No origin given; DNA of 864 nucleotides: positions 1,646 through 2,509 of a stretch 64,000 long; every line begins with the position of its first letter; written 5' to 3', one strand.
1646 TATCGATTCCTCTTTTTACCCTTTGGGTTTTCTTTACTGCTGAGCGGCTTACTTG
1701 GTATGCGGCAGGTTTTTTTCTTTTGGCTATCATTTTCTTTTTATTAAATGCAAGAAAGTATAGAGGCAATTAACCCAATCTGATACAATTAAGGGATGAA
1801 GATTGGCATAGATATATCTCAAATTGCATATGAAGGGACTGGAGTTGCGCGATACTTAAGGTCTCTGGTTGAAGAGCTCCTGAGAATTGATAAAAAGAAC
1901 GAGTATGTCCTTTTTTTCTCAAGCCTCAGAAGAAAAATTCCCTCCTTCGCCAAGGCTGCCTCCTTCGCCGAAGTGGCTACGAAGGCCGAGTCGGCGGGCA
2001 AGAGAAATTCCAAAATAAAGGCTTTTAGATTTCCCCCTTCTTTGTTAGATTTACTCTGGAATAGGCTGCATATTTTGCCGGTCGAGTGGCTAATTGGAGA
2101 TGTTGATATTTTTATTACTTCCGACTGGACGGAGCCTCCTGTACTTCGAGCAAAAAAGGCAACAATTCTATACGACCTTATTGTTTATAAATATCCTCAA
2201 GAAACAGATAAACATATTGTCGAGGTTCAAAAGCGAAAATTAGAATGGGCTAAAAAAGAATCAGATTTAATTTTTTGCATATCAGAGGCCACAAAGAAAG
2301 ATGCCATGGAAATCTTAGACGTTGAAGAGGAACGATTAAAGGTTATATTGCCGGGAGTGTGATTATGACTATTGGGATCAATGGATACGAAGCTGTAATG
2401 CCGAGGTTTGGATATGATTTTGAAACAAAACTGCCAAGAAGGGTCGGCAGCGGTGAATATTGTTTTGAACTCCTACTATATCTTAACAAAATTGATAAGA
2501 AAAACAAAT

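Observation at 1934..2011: Largest GC-rich in-frame insertion (about 60 bp) flanked by AAATTCC repeats in a truncated GT4 duplicate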

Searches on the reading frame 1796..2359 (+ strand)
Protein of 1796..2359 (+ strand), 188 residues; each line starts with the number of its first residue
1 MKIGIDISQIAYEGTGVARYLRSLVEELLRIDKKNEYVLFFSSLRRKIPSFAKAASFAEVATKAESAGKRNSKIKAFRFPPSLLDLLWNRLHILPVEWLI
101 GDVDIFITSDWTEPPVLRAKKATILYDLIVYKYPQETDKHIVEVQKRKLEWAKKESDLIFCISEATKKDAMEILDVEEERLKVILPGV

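Call 9: search_protein_families(library=pfam, proteins=[window:1796-2359:+], max_evalue=0.01)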
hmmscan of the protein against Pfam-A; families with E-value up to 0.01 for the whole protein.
window:1796-2359:+ (188 aa): 1 family
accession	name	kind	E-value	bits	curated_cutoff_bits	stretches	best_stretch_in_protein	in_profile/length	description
PF13439.12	Glyco_transf_4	-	3.5e-06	27.6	28.5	1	16-188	3-166/170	Glycosyltransferase Family 4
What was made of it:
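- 1796..2362 (+): Host gene: a conserved stand-alone GT4 N-terminal-domain protein (188 aa). It is not a truncated duplicate. Pfam PF13439 (call 9).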

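Call 15: find_homologous_proteins(query=window:1796-2359:+, max_evalue=0.00001)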
Query window:1796-2359:+ (188 aa): 2454 proteins with E <= 0.00001 among 2600 candidates; the best 120 are listed.
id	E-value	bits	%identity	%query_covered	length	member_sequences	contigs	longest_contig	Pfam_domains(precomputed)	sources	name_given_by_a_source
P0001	1.1e-116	405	100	100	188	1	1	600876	PF13439.13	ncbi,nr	ncbi:MAG: glycosyltransferase [Candidatus Levybacteria bacterium]|nr:glycosyltransferase [Candidatus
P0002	1.9e-87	310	78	100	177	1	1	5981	PF13439.13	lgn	-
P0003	1.5e-85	304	77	100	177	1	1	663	PF13439.13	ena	-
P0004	3.6e-85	302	73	100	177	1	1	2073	PF13439.13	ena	-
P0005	6.6e-85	302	74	100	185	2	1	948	PF13439.13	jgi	-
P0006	7.1e-85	301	76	100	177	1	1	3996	PF13439.13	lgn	-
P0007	2.2e-84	300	75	100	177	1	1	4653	PF13439.13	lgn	-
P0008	2.6e-84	300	74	100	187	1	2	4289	PF13439.13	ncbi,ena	-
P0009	3.4e-84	299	71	100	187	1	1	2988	PF13439.13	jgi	jgi:hypothetical protein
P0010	4.8e-84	299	74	100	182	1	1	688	PF13439.13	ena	-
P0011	9.3e-84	298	71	100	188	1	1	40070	PF13439.13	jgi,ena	-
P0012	1.0e-83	298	73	100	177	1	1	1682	PF13439.13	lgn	-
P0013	2.4e-83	297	72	100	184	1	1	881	PF13439.13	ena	-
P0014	3.4e-83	296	73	100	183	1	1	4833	PF13439.13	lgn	-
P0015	5.2e-83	295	74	100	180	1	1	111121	PF13439.13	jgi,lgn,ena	-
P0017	1.9e-82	294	74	100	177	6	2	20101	PF13439.13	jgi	-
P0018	3.2e-82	293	72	100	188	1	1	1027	PF13439.13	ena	-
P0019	4.6e-82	292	74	100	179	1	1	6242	PF13439.13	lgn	-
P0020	1.0e-81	291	71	100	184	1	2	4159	PF13439.13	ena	-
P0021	1.3e-81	291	71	100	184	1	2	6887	PF13439.13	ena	-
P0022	1.5e-81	291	68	100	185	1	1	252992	PF13439.13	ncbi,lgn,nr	ncbi:MAG: glycosyltransferase [Candidatus Levybacteria bacterium]|nr:glycosyltransferase [Candidatus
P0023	1.7e-81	291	71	99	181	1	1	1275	PF13439.13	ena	-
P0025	3.5e-81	289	70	99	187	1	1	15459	PF13439.13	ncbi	-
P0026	4.1e-81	289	69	100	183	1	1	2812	PF13439.13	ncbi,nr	ncbi:MAG: hypothetical protein Q8P29_00845 [Candidatus Levybacteria bacterium]|nr:hypothetical prote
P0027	4.8e-81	289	71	100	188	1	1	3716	PF13439.13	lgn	-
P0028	4.9e-81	289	71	100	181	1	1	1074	PF13439.13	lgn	-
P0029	7.1e-81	288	72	99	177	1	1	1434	PF13439.13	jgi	jgi:hypothetical protein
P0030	1.0e-80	288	72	99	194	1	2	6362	PF13439.13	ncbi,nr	ncbi:glycosyltransferase [Candidatus Gottesmanbacteria bacterium]|nr:glycosyltransferase [Candidatus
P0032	1.4e-80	287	70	100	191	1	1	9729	PF13439.13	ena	-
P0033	1.5e-80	287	71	100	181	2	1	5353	PF13439.13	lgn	-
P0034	1.6e-80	287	72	100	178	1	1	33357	PF13439.13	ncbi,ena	-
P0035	1.9e-80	287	70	100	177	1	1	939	PF13439.13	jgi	jgi:glycosyltransferase involved in cell wall biosynthesis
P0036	2.4e-80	287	72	100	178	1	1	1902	PF13439.13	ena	-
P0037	3.2e-80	286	71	100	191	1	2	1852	PF13439.13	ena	-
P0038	3.8e-80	286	70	100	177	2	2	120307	PF13439.13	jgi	-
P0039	4.6e-80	286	69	100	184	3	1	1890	PF13439.13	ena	-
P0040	5.0e-80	286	70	99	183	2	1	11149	PF13439.13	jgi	-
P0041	5.1e-80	286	71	100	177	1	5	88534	PF13439.13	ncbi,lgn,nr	ncbi:MAG: glycosyltransferase [Candidatus Levybacteria bacterium]|nr:glycosyltransferase [Candidatus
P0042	6.4e-80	285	71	100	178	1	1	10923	PF13439.13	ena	-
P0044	1.0e-79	285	70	100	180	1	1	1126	PF13439.13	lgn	-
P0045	1.0e-79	285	70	100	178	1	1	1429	PF13439.13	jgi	jgi:glycosyltransferase involved in cell wall biosynthesis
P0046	1.1e-79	285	75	100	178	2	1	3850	PF13439.13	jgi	-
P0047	1.1e-79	285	70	100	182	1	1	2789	PF13439.13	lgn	-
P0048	1.3e-79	284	70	100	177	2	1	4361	PF13439.13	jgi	-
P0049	1.4e-79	284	73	99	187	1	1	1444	PF13439.13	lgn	-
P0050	1.4e-79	284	69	100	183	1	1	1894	PF13439.13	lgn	-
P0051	1.4e-79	284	70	100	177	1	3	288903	PF13439.13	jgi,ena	-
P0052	1.5e-79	284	72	100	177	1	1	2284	PF13439.13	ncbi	-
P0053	1.6e-79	284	68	100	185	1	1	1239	PF13439.13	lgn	-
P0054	1.6e-79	284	71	99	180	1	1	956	PF13439.13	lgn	-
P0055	1.7e-79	284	72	100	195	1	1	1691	PF13439.13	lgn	-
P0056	1.9e-79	284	69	100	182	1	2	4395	PF13439.13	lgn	-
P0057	2.5e-79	283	71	100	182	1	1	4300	PF13439.13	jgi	-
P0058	2.8e-79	283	72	100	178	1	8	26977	PF13439.13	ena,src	-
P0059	3.2e-79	283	71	100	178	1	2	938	PF13439.13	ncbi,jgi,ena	-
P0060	3.7e-79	283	69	100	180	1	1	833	PF13439.13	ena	-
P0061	3.7e-79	283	70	100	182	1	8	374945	PF13439.13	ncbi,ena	ncbi:MAG: hypothetical protein AAB600_00900 [Patescibacteria group bacterium]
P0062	4.3e-79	283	73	100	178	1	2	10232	PF13439.13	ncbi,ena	ncbi:MAG: glycosyltransferase [Patescibacteria group bacterium]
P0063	4.6e-79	283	71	100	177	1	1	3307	PF13439.13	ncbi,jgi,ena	-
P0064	5.5e-79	282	71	100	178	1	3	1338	PF13439.13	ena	-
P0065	5.7e-79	282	71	100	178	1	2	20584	PF13439.13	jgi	-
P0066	5.7e-79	282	70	100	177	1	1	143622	PF13439.13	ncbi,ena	-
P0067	6.2e-79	282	70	100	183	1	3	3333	PF13439.13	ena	-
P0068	6.7e-79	282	72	100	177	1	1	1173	PF13439.13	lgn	-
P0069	7.3e-79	282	71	100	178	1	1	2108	PF13439.13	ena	-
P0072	9.1e-79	282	68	99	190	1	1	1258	PF13439.13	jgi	jgi:glycosyltransferase involved in cell wall biosynthesis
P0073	9.2e-79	282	72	100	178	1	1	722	PF13439.13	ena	-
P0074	1.1e-78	281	71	100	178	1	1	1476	PF13439.13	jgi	-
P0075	1.1e-78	281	71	100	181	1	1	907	PF13439.13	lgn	-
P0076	1.2e-78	281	73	99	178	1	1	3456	PF13439.13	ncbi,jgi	jgi:glycosyltransferase involved in cell wall biosynthesis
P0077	1.6e-78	281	70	100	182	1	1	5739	PF13439.13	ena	-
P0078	1.6e-78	281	67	100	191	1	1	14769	PF13439.13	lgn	-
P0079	1.8e-78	281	68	100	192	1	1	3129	PF13439.13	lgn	-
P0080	1.9e-78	281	68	100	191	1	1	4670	PF13439.13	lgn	-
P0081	2.1e-78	280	70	99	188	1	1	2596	PF13439.13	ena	-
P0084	2.2e-78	280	66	100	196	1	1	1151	PF13439.13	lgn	-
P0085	2.3e-78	280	69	100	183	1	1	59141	PF13439.13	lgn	-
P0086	2.3e-78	280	68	99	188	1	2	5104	PF13439.13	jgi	-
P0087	2.5e-78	280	69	99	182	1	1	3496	PF13439.13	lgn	-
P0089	3.1e-78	280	71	100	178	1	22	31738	PF13439.13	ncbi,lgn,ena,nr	ncbi:MAG: Glycosyltransferase [Candidatus Levybacteria bacterium GW2011_GWA1_37_16]|nr:MAG: Glycosyl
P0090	3.2e-78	280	70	100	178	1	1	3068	PF13439.13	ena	-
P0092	3.6e-78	280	71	100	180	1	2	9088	PF13439.13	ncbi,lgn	-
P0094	4.3e-78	279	67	99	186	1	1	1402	PF13439.13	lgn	-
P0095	5.0e-78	279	70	99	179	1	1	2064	PF13439.13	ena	-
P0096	6.0e-78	279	68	99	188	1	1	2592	PF13439.13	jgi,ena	-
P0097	6.0e-78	279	70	100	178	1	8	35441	PF13439.13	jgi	-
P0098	8.0e-78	279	69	100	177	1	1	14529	PF13439.13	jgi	jgi:glycosyltransferase involved in cell wall biosynthesis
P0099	9.3e-78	278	71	100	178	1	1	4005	PF13439.13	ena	-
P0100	9.5e-78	278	69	100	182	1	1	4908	PF13439.13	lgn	-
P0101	1.0e-77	278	69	99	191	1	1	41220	PF13439.13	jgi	jgi:hypothetical protein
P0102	1.0e-77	278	68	100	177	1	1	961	PF13439.13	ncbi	-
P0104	1.3e-77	278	69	100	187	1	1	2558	PF13439.13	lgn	-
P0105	1.8e-77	277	70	100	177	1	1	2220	PF13439.13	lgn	-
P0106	1.9e-77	277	70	100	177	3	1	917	PF13439.13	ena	-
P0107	2.0e-77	277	71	100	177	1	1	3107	PF13439.13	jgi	-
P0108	2.0e-77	277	70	100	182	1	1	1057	PF13439.13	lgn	-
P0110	2.1e-77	277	67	100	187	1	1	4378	PF13439.13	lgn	-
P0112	2.3e-77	277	68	100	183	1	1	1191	PF13439.13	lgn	-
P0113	2.4e-77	277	72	100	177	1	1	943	PF13439.13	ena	-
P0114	2.4e-77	277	72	100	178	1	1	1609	PF13439.13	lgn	-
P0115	2.4e-77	277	70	99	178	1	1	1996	PF13439.13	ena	-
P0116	2.5e-77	277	68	99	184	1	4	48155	PF13439.13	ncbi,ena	-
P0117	2.6e-77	277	69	100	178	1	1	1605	PF13439.13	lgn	-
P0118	2.8e-77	277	67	99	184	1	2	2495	PF13439.13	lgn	-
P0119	2.8e-77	277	68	100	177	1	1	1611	PF13439.13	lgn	-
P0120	2.8e-77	277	67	100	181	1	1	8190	PF13439.13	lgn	-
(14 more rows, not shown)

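Call 18: find_encoding_contigs(protein=P0002, flank=3000, max_places=2)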
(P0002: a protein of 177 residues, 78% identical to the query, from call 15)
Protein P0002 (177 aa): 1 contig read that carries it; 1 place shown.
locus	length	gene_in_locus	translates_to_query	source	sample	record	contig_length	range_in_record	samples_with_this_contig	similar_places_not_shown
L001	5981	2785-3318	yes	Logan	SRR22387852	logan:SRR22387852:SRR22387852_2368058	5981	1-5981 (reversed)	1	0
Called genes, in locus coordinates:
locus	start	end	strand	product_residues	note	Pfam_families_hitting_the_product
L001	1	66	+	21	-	?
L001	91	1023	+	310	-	PF00535:Glycos_transf_2, PF10111:Glyco_tranf_2_2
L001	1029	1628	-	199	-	PF13489:Methyltransf_23, PF07021:MetW, PF13847:Methyltransf_31, PF08241:Methyltransf_11, PF08242:Methyltransf_12, PF13649:Methyltransf_25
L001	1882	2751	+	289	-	PF00892:EamA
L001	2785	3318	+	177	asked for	PF13439:Glyco_transf_4 (weak)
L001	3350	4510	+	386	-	PF13439:Glyco_transf_4, PF20706:GT4-conflict (weak), PF00534:Glycos_transf_1, PF13692:Glyco_trans_1_4, PF13524:Glyco_trans_1_2 (weak)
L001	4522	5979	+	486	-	?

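Call 19: find_encoding_contigs(protein=P0041, flank=3000, max_places=2)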
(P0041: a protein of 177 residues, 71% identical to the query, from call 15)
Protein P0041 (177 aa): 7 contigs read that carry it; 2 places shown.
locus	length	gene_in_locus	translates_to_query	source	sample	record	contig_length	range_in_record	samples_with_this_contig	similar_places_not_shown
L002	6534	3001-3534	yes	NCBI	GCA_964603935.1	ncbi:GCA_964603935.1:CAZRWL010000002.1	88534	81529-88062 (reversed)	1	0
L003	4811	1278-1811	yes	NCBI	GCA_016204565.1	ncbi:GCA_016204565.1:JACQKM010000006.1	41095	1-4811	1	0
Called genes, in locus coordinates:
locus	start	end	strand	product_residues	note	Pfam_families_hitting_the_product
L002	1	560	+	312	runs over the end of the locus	PF13489:Methyltransf_23, PF07021:MetW, PF13847:Methyltransf_31, PF08241:Methyltransf_11, PF08242:Methyltransf_12, PF13649:Methyltransf_25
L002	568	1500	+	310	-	PF00535:Glycos_transf_2, PF10111:Glyco_tranf_2_2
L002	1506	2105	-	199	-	PF13489:Methyltransf_23, PF07021:MetW, PF13847:Methyltransf_31, PF08241:Methyltransf_11, PF08242:Methyltransf_12, PF13649:Methyltransf_25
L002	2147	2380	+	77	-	-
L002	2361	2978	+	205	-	PF13563:2_5_RNA_ligase2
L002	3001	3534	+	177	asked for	PF13439:Glyco_transf_4 (weak)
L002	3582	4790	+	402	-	PF13439:Glyco_transf_4, PF20706:GT4-conflict (weak), PF00534:Glycos_transf_1, PF13692:Glyco_trans_1_4, PF13524:Glyco_trans_1_2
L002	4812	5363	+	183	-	PF25087:GMPPB_C (faint), PF00132:Hexapep, PF14602:Hexapep_2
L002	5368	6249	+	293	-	PF00535:Glycos_transf_2, PF10111:Glyco_tranf_2_2 (weak), PF13641:Glyco_tranf_2_3, PF13712:Glyco_tranf_2_5 (faint), PF13632:Glyco_trans_2_3 (weak)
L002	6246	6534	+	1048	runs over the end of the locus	-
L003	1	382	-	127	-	PF13489:Methyltransf_23, PF07021:MetW (weak), PF13847:Methyltransf_31, PF08241:Methyltransf_11, PF08242:Methyltransf_12, PF13649:Methyltransf_25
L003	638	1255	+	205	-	PF13563:2_5_RNA_ligase2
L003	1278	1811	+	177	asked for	PF13439:Glyco_transf_4 (weak)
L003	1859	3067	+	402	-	PF13439:Glyco_transf_4, PF20706:GT4-conflict (weak), PF00534:Glycos_transf_1, PF13692:Glyco_trans_1_4, PF13524:Glyco_trans_1_2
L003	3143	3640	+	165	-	PF25087:GMPPB_C (faint), PF00132:Hexapep, PF14602:Hexapep_2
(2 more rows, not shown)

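Call 20: find_encoding_contigs(protein=P0051, flank=3000, max_places=2)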
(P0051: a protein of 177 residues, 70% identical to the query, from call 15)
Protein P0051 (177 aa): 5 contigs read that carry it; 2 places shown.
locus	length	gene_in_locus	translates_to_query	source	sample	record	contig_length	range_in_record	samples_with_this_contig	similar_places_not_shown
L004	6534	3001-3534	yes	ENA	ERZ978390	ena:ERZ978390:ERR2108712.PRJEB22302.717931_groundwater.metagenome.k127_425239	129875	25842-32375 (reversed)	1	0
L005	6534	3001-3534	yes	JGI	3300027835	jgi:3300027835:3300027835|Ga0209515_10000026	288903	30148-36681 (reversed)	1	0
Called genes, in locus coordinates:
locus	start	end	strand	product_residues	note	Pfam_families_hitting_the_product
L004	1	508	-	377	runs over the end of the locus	PF00534:Glycos_transf_1, PF13692:Glyco_trans_1_4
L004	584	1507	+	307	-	PF00535:Glycos_transf_2, PF10111:Glyco_tranf_2_2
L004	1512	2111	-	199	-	PF01209:Ubie_methyltran (weak), PF13489:Methyltransf_23, PF07021:MetW, PF13847:Methyltransf_31, PF08241:Methyltransf_11, PF08242:Methyltransf_12, PF13649:Methyltransf_25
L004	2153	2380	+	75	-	-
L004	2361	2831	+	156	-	-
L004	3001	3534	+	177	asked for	PF13439:Glyco_transf_4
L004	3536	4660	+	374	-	PF13439:Glyco_transf_4, PF20706:GT4-conflict, PF00534:Glycos_transf_1, PF13692:Glyco_trans_1_4, PF13524:Glyco_trans_1_2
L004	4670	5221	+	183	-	PF00132:Hexapep, PF14602:Hexapep_2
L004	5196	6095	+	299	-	PF00535:Glycos_transf_2, PF10111:Glyco_tranf_2_2, PF13641:Glyco_tranf_2_3, PF13712:Glyco_tranf_2_5 (weak), PF13632:Glyco_trans_2_3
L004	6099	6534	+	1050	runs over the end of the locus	-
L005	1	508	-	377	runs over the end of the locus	PF00534:Glycos_transf_1, PF13692:Glyco_trans_1_4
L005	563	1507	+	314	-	PF00535:Glycos_transf_2, PF10111:Glyco_tranf_2_2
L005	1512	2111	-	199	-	PF01209:Ubie_methyltran (weak), PF13489:Methyltransf_23, PF07021:MetW, PF13847:Methyltransf_31, PF08241:Methyltransf_11, PF08242:Methyltransf_12, PF13649:Methyltransf_25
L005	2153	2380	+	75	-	-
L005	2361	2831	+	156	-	-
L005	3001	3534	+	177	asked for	PF13439:Glyco_transf_4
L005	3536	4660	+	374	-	PF13439:Glyco_transf_4, PF20706:GT4-conflict, PF00534:Glycos_transf_1, PF13692:Glyco_trans_1_4, PF13524:Glyco_trans_1_2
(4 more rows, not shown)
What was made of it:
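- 1796..2362 (+): Synteny is conserved (calls 18-20).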

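Call 24: find_related_loci(query=A1, collection=genome_contigs, flank=10000)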
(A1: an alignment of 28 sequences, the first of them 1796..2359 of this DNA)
Query A1 (188 aa) in genome_contigs; peptide patterns used: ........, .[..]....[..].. (x = any residue, [..] = any of these).
481 stretches matched a pattern; 447 encode a relative of the query (tblastn E <= 1e-3); the best 80 are kept; 80 distinct loci.
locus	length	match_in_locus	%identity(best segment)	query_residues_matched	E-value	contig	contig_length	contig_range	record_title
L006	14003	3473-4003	70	1-188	2e-87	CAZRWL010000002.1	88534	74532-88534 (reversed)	MAG TPA_asm: uncultured Gammaproteobacteria bacterium isolate SRP269290_co1_1073 genome assembly, contig: NODE_228_lengt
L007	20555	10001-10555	68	1-188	5e-87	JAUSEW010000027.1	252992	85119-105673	MAG: Candidatus Levyibacteriota bacterium isolate E14_maxbin.252 E14_k141_1713433, whole genome shotgun sequence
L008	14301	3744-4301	70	1-187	2e-86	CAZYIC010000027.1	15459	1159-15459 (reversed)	MAG TPA_asm: uncultured Gammaproteobacteria bacterium isolate binchicken_co38_456 genome assembly, contig: NODE_8092_len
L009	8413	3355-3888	73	1-188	5e-86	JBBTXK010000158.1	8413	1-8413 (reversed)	MAG: Patescibacteria group bacterium isolate H51-bin196_1 H51_bin196_1_000000000158, whole genome shotgun sequence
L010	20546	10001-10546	70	1-188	2e-84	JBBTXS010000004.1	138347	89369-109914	MAG: Patescibacteria group bacterium isolate H51-bin091_1 H51_bin091_1_000000000004, whole genome shotgun sequence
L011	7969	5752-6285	70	1-188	5e-84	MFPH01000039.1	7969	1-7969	MAG: Candidatus Levybacteria bacterium RIFCSPLOWO2_12_FULL_37_14 rifcsplowo2_12_scaffold_28636, whole genome shotgun seq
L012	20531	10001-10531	68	1-188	8e-84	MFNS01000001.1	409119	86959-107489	MAG: Candidatus Levybacteria bacterium RIFCSPHIGHO2_01_FULL_40_16 rifcsphigho2_01_scaffold_15, whole genome shotgun sequ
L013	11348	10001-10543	68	1-187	2e-83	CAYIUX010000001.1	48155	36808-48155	MAG TPA_asm: uncultured Gammaproteobacteria bacterium isolate ERP119705_co5_62 genome assembly, contig: NODE_673_length_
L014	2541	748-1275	65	1-187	3e-85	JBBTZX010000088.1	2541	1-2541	MAG: Patescibacteria group bacterium isolate H14-bin027_1 H14_bin027_1_000000000088, whole genome shotgun sequence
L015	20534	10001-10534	69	1-188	7e-83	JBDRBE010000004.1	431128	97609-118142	MAG: Candidatus Levyibacteriota bacterium isolate MEGAHIT-group-1.104 k141_1245768, whole genome shotgun sequence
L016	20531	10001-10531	66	1-188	9e-83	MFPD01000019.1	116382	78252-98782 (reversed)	MAG: Candidatus Levybacteria bacterium RIFCSPLOWO2_02_FULL_37_18 rifcsplowo2_02_scaffold_63, whole genome shotgun sequen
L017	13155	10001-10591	65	1-188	3e-82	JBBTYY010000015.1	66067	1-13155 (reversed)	MAG: Patescibacteria group bacterium isolate H52-bin050_1 H52_bin050_1_000000000015, whole genome shotgun sequence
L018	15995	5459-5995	64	1-188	3e-81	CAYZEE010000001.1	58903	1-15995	MAG TPA_asm: uncultured Gammaproteobacteria bacterium isolate SRP271791_co2_53 genome assembly, contig: NODE_42_length_5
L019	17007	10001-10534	64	1-188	6e-81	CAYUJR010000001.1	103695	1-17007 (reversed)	MAG TPA_asm: uncultured Gammaproteobacteria bacterium isolate SRP090828_co2_75 genome assembly, contig: NODE_73_length_1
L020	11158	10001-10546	64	1-188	1e-79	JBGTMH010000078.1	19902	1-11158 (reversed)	MAG: Patescibacteria group bacterium isolate JTS-RE358 k141_4538703, whole genome shotgun sequence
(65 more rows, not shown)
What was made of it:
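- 1796..2362 (+): 447 species genomes encode a relative (call 24).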
